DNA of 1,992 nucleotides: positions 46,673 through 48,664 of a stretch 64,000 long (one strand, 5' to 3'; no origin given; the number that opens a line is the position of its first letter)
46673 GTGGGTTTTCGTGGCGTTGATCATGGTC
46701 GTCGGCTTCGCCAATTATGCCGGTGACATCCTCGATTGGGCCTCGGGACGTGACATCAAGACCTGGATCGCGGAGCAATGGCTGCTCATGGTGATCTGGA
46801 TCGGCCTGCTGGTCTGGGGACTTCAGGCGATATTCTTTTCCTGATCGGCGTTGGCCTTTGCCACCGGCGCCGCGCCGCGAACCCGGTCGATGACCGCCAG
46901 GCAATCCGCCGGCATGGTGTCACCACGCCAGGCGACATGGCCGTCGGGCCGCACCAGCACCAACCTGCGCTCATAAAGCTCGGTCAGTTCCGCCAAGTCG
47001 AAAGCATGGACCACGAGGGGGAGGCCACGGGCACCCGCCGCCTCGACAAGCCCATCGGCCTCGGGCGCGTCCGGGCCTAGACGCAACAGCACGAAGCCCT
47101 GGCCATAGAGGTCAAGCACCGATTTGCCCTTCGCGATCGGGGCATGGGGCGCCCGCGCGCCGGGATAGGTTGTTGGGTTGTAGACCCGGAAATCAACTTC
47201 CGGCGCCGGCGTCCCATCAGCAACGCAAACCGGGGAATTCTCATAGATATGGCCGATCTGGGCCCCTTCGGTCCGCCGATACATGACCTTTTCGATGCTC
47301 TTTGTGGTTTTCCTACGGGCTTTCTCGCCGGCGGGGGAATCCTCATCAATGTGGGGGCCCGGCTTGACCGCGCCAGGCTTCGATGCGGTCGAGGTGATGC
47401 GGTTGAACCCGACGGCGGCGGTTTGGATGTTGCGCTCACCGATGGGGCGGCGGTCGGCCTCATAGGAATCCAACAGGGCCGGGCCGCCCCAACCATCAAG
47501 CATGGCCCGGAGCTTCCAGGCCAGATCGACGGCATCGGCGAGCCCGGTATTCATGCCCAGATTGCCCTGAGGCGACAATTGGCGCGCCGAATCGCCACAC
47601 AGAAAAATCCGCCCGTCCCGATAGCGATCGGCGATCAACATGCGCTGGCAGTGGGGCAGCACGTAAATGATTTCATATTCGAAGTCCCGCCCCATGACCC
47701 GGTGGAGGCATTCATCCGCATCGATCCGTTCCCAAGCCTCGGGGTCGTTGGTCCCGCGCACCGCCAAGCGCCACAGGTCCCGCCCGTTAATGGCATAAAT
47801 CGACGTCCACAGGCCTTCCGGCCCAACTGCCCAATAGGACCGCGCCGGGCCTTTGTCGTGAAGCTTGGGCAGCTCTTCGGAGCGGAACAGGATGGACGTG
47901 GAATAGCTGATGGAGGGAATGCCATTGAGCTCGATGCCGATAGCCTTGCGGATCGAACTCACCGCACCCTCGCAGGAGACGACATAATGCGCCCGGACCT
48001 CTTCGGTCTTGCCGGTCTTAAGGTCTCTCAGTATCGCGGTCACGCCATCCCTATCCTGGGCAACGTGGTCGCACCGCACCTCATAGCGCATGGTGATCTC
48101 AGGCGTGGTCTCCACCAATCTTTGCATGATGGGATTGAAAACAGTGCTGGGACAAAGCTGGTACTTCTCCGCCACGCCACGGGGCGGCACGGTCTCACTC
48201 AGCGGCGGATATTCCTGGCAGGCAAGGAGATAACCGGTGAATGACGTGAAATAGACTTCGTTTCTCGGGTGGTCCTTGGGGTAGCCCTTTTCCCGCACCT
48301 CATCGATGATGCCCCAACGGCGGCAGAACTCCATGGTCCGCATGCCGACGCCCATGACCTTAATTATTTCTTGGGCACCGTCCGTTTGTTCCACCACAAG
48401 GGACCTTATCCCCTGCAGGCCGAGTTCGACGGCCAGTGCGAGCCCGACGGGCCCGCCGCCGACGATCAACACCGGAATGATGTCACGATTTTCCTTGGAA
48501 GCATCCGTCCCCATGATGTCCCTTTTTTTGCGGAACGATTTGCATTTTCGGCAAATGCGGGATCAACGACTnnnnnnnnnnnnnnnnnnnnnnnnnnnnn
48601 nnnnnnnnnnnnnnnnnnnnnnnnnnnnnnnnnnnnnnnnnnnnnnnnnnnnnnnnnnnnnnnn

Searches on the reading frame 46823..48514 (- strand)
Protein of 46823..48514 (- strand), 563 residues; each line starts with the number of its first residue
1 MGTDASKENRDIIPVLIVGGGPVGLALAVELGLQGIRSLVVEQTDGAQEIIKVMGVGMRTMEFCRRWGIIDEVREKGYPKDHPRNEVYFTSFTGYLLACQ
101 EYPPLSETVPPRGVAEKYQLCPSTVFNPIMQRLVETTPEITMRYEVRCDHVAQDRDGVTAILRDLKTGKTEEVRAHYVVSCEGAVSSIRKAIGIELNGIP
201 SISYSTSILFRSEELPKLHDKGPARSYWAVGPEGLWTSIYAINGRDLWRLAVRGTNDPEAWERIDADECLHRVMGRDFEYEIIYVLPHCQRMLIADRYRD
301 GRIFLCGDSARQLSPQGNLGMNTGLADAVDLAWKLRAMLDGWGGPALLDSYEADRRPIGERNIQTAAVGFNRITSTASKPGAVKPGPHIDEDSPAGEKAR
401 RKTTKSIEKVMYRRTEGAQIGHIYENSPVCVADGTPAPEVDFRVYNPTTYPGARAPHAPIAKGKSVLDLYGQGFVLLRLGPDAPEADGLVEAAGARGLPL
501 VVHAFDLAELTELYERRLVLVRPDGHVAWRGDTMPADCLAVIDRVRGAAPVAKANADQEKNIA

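Call 3: search_protein_families(library=pfam, proteins=[window:46823-48514:-], max_evalue=0.001)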
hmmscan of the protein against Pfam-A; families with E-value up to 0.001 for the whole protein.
window:46823-48514:- (563 aa): 4 families
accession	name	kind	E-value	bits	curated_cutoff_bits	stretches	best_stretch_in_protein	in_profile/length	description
PF01494.25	FAD_binding_3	-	8e-64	216.5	22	1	14-365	3-348/349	FAD binding domain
PF21274.3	Rng_hyd_C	-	7.3e-12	46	27.5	1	449-547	2-105/107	Aromatic-ring hydroxylase, C-terminal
PF01266.30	DAO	-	9.8e-05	22.5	27.9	0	15-47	2-35/353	FAD dependent oxidoreductase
PF00890.30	FAD_binding_2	-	0.00048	19.9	20.4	0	15-46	2-33/414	FAD binding domain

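Call 4: search_protein_families(library=ncbifam, proteins=[window:46823-48514:-], max_evalue=0.001)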
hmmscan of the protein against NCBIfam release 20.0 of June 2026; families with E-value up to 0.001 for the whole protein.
window:46823-48514:- (563 aa): 52 families (the best 25 are shown)
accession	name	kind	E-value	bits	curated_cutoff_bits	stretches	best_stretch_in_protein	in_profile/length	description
NF004780.0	PRK06126.1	subfamily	1.2e-173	578.3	445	1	8-551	4-549/552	hypothetical protein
NF046069.1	AkvoneHdxseRdmE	equivalog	5.7e-65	220.1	700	1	15-545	1-515/521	aklavinone 12-hydroxylase RdmE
NF045577.1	FAD_mono_MbnF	equivalog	6.4e-57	193.3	800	2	12-365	4-357/531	methanobactin biosynthesis FAD monooxygenase MbnF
NF046068.1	AkvoneHdxseDnrF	equivalog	1.3e-56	192.4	650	1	15-366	1-353/439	aklavinone 12-hydroxylase DnrF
NF004832.0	PRK06184.1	subfamily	2.6e-54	184.8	476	1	10-531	4-483/506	hypothetical protein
NF033145.1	rif_monoox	equivalog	1.2e-44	153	800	1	14-383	2-350/472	rifampin monooxygenase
NF006002.0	PRK08132.1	subfamily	1.9e-44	152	416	1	7-368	20-368/552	FAD-dependent oxidoreductase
NF006092.0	PRK08244.1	equivalog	2.7e-44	151.6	644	2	150-366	125-337/494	monooxygenase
NF004829.0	PRK06183.1-3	subfamily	3e-44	151.6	390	1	8-533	4-497/520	bifunctional 3-(3-hydroxy-phenyl)propionate/3-hydroxycinnamic acid hydroxylase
NF005303.0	PRK06834.1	subfamily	3.1e-42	144.7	625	1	15-367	6-331/488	hypothetical protein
NF004828.0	PRK06183.1-2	equivalog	3.5e-33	114.8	853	1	5-373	5-353/568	bifunctional 3-(3-hydroxy-phenyl)propionate/3-hydroxycinnamic acid hydroxylase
NF004831.0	PRK06183.1-5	equivalog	6.8e-33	113.9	546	1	7-366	3-346/568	bifunctional 3-(3-hydroxy-phenyl)propionate/3-hydroxycinnamic acid hydroxylase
NF000343.1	rif_mono_Iri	exception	4.8e-31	108.3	950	2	290-384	260-353/479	rifampin monooxygenase Iri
NF006144.0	PRK08294.1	subfamily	9.8e-28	96.8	560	3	299-364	338-403/637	phenol 2-monooxygenase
NF004827.0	PRK06183.1-1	equivalog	3.3e-26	91.8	966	1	13-364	16-351/554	bifunctional 3-(3-hydroxy-phenyl)propionate/3-hydroxycinnamic acid hydroxylase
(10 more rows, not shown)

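Call 7: find_homologous_proteins(query=window:46823-48514:-, max_evalue=1e-20)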
Query window:46823-48514:- (563 aa): 7363 proteins with E <= 1e-20 among 8000 candidates; the best 120 are listed.
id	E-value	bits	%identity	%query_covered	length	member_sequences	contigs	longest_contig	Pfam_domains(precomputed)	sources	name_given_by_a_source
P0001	0.0e+0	1301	100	100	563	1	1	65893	PF21274.4,PF01494.26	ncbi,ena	-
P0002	4.9e-260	882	69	97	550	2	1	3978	PF21274.4,PF01494.26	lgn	-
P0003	3.7e-252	856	68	97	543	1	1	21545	PF21274.4,PF01494.26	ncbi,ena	-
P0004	5.1e-228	776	61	99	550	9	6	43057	PF21274.4,PF01494.26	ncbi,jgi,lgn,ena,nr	ncbi:MAG: FAD-dependent monooxygenase [Proteobacteria bacterium]|nr:FAD-dependent monooxygenase [Pse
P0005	1.0e-200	686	56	96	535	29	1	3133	PF21274.4,PF01494.26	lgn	-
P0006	3.0e-198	678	56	95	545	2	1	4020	PF21274.4,PF01494.26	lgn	-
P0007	2.9e-195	668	55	95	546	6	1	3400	PF21274.4,PF01494.26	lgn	-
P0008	1.9e-188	646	53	98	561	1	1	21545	PF01266.31,PF21274.4,PF01494.26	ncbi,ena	-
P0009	3.5e-186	638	54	99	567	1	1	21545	PF01266.31,PF07992.21,PF21274.4,PF01494.26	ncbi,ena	-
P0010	1.1e-184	633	53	97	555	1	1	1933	PF21274.4,PF01494.26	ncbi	-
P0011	4.7e-182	624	54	95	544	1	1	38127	PF01266.31,PF21274.4,PF01494.26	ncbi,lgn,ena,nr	ncbi:MAG: FAD-dependent monooxygenase [Alphaproteobacteria bacterium]|nr:FAD-dependent monooxygenase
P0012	1.5e-179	616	52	96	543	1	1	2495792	PF21274.4,PF01494.26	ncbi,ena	-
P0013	2.2e-177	609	51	95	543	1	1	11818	PF01266.31,PF21274.4,PF01494.26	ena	-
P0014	2.3e-177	609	53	96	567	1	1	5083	PF01266.31,PF21274.4,PF01494.26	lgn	-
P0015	1.2e-176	607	51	98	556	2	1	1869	PF21274.4,PF01494.26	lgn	-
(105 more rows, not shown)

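Call 8: search_solved_structures(query=window:46823-48514:-, max_evalue=1e-10)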
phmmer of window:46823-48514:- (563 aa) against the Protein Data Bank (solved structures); distinct sequences matched with E-value up to 1e-10: 40.
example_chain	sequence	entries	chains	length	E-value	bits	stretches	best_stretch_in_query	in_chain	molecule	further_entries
2r0c_A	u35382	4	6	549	9.8e-101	341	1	14-549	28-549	RebC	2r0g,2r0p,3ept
4eip_A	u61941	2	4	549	2.9e-98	332.9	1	14-549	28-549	Putative FAD-monooxygenase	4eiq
6u0p_A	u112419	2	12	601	4.3e-50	173.8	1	13-531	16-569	2,4-dichlorophenol 6-monooxygenase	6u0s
9qm3_A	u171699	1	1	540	6.5e-43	150.2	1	11-366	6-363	FAD dependent monooxygenase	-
9qm4_A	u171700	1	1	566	7.9e-43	149.9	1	11-366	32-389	FAD dependent monooxygenase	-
9qm2_A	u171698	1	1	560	8e-43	149.9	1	11-366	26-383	FAD dependent monooxygenase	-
4z2u_A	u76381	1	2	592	1.5e-42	148.9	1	13-533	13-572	2-hydroxybiphenyl-3-monooxygenase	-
4z2r_A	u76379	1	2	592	1.8e-42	148.7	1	13-533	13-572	2-hydroxybiphenyl-3-monooxygenase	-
4cy6_A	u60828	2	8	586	2e-42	148.5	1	14-533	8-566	2-HYDROXYBIPHENYL-3-MONOOXYGENASE | 2-HYDROXYBIPHENYL 3-MONOOXYGENASE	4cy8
5brt_A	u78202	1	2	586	2e-42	148.5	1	14-533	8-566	2-hydroxybiphenyl-3-monooxygenase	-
6em0_A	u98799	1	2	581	4.5e-42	147.4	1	14-533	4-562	2-hydroxybiphenyl-3-monooxygenase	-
4z2t_A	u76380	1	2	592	7.2e-42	146.7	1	13-533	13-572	2-hydroxybiphenyl-3-monooxygenase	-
7ouj_AAA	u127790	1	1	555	4.6e-39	137.4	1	13-368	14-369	RubL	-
8fhj_A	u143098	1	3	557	3.1e-37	131.4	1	12-363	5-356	Monooxygenase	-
7ouc_AAA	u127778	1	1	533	6.6e-36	127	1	15-364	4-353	Putative FAD-dependent monooxygenase GrhO5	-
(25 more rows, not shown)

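Call 10: find_encoding_contigs(protein=P0003, flank=10000, max_places=3)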
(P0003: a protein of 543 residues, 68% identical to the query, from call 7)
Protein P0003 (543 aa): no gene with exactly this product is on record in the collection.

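Call 11: find_encoding_contigs(protein=P0004, flank=10000, max_places=4)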
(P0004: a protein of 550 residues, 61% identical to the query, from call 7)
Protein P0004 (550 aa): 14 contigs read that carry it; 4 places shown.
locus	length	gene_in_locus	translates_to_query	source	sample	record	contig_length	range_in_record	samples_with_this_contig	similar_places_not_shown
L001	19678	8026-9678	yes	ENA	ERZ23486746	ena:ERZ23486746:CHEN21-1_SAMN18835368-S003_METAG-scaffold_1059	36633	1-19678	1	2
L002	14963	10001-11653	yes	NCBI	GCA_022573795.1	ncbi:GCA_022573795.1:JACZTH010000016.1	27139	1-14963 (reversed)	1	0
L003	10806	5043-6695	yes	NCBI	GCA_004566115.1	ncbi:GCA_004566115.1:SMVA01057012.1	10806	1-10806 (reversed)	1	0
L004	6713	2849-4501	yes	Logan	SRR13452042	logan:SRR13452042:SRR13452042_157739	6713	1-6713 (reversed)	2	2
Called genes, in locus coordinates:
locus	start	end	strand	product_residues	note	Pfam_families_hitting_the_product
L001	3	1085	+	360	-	?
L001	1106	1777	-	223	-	PF03070:TENA_THI-4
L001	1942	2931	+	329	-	-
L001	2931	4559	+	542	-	PF01494:FAD_binding_3, PF21274:Rng_hyd_C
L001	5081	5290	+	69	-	-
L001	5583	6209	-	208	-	-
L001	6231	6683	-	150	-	-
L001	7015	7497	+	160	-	PF00903:Glyoxalase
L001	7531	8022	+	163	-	PF00903:Glyoxalase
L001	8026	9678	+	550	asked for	PF01494:FAD_binding_3, PF21274:Rng_hyd_C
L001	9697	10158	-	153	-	-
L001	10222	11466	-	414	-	-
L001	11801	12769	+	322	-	PF01699:Na_Ca_ex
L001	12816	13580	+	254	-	PF00106:adh_short, PF08659:KR, PF13561:adh_short_C2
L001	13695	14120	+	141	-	PF02152:FolB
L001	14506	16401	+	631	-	PF24348:DUF7508 (faint), PF01541:GIY-YIG, PF27096:UvrC_M, PF02151:UVR (weak), PF22920:UvrC_RNaseH, PF08459:UvrC_RNaseH_dom, PF12826:HHH_2 (weak), PF14520:HHH_5, +1 more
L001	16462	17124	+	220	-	PF01066:CDP-OH_P_transf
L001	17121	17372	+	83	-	PF02597:ThiS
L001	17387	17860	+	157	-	PF02391:MoaE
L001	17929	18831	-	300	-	PF01063:Aminotran_4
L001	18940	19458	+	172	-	PF12802:MarR_2, PF01047:MarR, PF13463:HTH_27 (faint)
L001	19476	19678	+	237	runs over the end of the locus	PF00072:Response_reg, PF00486:Trans_reg_C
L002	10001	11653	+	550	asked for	PF01494:FAD_binding_3, PF21274:Rng_hyd_C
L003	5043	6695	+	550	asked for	PF01494:FAD_binding_3, PF21274:Rng_hyd_C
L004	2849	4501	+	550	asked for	PF01494:FAD_binding_3, PF21274:Rng_hyd_C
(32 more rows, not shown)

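Call 12: find_encoding_contigs(protein=P0001, flank=10000, max_places=3)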
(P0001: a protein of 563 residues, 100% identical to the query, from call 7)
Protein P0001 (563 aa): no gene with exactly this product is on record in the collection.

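Call 20: find_encoding_contigs(protein=P0008, flank=10000, max_places=2)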
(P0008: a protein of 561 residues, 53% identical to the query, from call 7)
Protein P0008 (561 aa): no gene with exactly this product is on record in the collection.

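Call 21: find_encoding_contigs(protein=P0002, flank=10000, max_places=2)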
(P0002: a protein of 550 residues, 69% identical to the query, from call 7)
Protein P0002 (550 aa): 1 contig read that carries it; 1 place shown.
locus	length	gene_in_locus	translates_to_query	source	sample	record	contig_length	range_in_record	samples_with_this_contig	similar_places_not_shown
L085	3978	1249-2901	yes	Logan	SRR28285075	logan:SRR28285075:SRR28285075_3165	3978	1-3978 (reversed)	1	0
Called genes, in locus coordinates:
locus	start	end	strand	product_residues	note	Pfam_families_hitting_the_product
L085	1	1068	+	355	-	?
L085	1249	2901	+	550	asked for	PF01494:FAD_binding_3, PF21274:Rng_hyd_C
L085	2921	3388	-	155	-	-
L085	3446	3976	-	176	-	?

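Call 37: search_protein_families(library=pfam, proteins=[L001:9697-10158:-, L001:10222-11466:-, L085:1-1068:+], max_evalue=0.01)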
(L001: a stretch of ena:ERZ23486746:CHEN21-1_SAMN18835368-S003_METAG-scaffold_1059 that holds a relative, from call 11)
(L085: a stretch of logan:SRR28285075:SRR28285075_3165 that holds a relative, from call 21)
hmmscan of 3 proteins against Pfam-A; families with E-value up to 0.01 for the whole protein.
L001:9697-10158:- (153 aa): 0 families

L001:10222-11466:- (414 aa): 0 families

L085:1-1068:+ (355 aa): 2 families
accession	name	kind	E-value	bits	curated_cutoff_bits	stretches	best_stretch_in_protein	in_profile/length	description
PF05199.19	GMC_oxred_C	-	5.6e-17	63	24.6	1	227-340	4-139/139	GMC oxidoreductase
PF00732.25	GMC_oxred_N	-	4.5e-09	36.9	23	1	14-108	107-202/218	GMC oxidoreductase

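Call 50: find_related_loci(query=A1, collection=metagenome_contigs, flank=8000)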
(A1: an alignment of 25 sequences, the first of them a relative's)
Query A1 (563 aa) in metagenome_contigs; peptide patterns used: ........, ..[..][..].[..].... (x = any residue, [..] = any of these).
600 stretches matched a pattern (row limit reached: there are more); 435 encode a relative of the query (tblastn E <= 1e-3); the best 80 are kept; 80 distinct loci.
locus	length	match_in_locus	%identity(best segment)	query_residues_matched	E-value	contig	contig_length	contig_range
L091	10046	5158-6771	46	14-553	4e-148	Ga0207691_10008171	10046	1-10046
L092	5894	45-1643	44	13-547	7e-149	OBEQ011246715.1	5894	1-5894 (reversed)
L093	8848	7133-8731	45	14-551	5e-143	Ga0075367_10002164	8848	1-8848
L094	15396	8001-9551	43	26-547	4e-138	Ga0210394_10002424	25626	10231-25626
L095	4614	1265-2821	45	25-548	4e-140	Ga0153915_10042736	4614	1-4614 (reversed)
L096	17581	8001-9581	44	13-548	4e-137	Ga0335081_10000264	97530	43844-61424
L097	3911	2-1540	43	38-554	2e-139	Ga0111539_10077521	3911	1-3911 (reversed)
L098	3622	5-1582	42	21-548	2e-139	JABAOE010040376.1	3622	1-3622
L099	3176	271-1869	46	13-548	1e-140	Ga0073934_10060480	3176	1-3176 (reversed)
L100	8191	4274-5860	45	14-547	1e-134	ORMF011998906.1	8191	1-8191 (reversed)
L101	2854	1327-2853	45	14-530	2e-140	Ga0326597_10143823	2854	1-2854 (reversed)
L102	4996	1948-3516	44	12-548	9e-134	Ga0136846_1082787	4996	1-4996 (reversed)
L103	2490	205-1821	42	5-548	1e-139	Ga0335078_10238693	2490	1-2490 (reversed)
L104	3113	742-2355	41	3-548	1e-135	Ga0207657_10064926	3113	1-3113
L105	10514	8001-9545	44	28-548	4e-129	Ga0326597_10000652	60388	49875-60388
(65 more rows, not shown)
